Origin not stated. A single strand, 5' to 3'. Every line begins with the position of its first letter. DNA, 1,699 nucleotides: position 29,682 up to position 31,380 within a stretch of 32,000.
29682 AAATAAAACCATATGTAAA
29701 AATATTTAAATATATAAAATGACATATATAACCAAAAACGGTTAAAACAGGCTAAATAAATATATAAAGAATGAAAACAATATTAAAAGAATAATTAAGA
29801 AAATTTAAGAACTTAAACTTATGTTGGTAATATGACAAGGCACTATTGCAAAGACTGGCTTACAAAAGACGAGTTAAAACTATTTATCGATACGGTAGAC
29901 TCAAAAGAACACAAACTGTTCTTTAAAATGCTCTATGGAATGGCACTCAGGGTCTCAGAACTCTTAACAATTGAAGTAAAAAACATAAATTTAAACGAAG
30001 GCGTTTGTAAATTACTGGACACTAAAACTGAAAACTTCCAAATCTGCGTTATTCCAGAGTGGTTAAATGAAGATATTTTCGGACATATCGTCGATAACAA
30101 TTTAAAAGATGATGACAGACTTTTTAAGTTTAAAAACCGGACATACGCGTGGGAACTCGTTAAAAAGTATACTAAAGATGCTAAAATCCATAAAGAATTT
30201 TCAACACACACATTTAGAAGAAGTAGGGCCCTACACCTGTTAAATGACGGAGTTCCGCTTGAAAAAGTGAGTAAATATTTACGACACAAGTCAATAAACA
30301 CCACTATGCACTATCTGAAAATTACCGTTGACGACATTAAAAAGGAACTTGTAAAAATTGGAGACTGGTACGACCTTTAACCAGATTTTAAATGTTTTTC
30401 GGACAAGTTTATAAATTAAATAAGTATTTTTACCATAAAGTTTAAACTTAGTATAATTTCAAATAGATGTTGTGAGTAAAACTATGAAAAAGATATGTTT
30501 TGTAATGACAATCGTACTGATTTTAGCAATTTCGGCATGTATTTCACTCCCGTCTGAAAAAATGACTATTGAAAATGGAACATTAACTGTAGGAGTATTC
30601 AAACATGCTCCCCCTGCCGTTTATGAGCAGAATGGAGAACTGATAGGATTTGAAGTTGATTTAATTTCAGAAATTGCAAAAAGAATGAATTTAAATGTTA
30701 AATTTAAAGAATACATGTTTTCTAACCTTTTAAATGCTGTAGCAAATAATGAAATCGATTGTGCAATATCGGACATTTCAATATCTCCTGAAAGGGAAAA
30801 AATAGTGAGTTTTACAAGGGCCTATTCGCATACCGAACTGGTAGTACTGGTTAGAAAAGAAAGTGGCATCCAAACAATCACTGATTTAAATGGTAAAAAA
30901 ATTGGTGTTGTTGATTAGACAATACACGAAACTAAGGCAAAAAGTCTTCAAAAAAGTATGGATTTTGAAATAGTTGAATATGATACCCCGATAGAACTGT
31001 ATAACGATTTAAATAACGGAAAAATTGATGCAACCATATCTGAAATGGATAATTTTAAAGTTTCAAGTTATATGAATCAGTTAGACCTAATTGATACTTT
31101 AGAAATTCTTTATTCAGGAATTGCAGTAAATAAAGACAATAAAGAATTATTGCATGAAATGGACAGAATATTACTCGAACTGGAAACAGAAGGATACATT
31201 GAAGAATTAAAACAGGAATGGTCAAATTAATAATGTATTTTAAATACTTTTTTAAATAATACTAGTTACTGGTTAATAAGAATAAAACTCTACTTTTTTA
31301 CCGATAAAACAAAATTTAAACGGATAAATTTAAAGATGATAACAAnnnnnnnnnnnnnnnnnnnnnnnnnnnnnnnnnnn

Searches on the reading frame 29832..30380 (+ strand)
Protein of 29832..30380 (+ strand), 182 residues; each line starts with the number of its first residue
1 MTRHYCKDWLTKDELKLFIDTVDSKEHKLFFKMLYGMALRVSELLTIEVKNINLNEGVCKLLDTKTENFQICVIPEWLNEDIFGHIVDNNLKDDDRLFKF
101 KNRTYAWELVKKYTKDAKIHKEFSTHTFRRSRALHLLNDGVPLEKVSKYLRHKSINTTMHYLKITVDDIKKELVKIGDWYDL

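Call 9: search_protein_families(library=pfam, proteins=[window:29832-30380:+], max_evalue=0.01)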
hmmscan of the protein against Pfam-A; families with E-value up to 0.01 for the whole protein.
window:29832-30380:+ (182 aa): 1 family
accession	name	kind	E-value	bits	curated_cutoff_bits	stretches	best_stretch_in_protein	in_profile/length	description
PF00589.27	Phage_integrase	-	1.9e-24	86.8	27.1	1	9-164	2-168/172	Phage integrase family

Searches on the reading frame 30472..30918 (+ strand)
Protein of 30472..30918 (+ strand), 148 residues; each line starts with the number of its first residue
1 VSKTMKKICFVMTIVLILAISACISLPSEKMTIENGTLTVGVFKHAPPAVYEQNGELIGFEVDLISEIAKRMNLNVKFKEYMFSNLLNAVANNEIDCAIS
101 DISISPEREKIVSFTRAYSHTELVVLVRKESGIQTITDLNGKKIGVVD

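Call 9: search_protein_families(library=pfam, proteins=[window:30472-30918:+], max_evalue=0.01)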
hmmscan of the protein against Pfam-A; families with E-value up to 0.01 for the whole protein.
window:30472-30918:+ (148 aa): 4 families
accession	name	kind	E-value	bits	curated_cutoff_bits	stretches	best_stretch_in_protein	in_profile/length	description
PF00497.25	SBP_bac_3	-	5.5e-26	91.3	26.4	1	38-132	1-95/132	Bacterial extracellular solute-binding proteins, family 3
PF10613.14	Lig_chan-Glu_bd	-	1.6e-10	41.5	30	1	51-130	22-114/115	Ligated ion channel L-glutamate- and glycine-binding site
PF09084.16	NMT1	-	1.5e-06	28.7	20.5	1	72-147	19-99/216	NMT1/THI5 like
PF12974.12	Phosphonate-bd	-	0.0018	18.2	27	1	111-148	70-112/242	ABC transporter, phosphonate, periplasmic substrate-binding protein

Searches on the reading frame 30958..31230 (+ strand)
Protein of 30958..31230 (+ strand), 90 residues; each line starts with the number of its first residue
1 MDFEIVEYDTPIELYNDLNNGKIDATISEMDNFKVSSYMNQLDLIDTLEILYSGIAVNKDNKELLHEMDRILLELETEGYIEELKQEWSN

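Call 9: search_protein_families(library=pfam, proteins=[window:30958-31230:+], max_evalue=0.01)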
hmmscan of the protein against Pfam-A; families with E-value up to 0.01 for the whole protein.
window:30958-31230:+ (90 aa): 1 family
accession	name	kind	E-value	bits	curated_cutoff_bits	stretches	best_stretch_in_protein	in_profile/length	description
PF00497.25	SBP_bac_3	-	1.5e-05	25.2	26.4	1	3-89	40-130/132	Bacterial extracellular solute-binding proteins, family 3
